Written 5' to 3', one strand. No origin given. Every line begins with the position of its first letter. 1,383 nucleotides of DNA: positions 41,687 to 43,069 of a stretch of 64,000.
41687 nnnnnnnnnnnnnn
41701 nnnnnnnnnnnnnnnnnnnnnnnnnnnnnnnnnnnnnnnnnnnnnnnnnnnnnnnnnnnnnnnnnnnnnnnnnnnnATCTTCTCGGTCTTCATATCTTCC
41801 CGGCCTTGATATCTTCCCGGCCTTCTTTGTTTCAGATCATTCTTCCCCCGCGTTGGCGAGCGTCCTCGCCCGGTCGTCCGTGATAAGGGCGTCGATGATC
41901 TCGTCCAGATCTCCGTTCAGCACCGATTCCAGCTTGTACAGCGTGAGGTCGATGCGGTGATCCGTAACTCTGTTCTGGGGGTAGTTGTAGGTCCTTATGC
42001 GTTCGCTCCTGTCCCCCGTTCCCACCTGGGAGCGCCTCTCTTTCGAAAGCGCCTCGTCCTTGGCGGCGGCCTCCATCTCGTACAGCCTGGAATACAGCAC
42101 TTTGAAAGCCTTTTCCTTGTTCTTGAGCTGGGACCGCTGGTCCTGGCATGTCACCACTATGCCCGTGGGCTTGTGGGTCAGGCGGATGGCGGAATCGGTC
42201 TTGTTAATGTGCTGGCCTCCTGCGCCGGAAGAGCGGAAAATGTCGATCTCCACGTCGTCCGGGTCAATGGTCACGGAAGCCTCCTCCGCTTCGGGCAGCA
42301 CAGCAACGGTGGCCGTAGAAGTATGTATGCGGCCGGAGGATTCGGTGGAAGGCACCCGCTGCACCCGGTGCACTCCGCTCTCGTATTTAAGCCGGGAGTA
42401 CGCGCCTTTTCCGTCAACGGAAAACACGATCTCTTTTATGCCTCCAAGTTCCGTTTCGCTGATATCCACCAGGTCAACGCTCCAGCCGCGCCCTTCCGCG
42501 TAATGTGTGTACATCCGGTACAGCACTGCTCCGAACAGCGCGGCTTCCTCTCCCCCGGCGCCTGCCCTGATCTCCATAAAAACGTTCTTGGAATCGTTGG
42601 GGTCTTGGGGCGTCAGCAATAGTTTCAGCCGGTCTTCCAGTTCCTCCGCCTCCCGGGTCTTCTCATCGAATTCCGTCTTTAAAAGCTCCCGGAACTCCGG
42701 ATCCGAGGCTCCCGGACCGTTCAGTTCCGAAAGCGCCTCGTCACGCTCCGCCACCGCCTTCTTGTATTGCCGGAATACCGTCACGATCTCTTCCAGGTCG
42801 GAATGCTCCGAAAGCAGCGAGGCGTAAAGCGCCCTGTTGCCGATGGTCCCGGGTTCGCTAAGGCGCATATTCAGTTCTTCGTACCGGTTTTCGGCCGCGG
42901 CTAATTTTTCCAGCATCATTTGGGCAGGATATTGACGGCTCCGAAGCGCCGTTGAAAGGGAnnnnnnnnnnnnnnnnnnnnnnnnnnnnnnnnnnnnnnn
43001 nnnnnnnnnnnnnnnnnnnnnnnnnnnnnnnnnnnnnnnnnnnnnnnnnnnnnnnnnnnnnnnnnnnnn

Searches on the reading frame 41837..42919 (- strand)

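Call 14: search_protein_families(library=pfam, proteins=[window:41837-42919:-], max_evalue=0.01)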
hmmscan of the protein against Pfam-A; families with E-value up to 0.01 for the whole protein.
window:41837-42919:- (360 aa): 2 families
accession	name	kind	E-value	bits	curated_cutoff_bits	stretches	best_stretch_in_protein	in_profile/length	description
PF03462.23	PCRF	-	2.4e-70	236.8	24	1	10-205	2-194/194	PCRF domain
PF00472.26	RF-1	-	1.1e-44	151.5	35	1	213-322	2-116/116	RF-1 domain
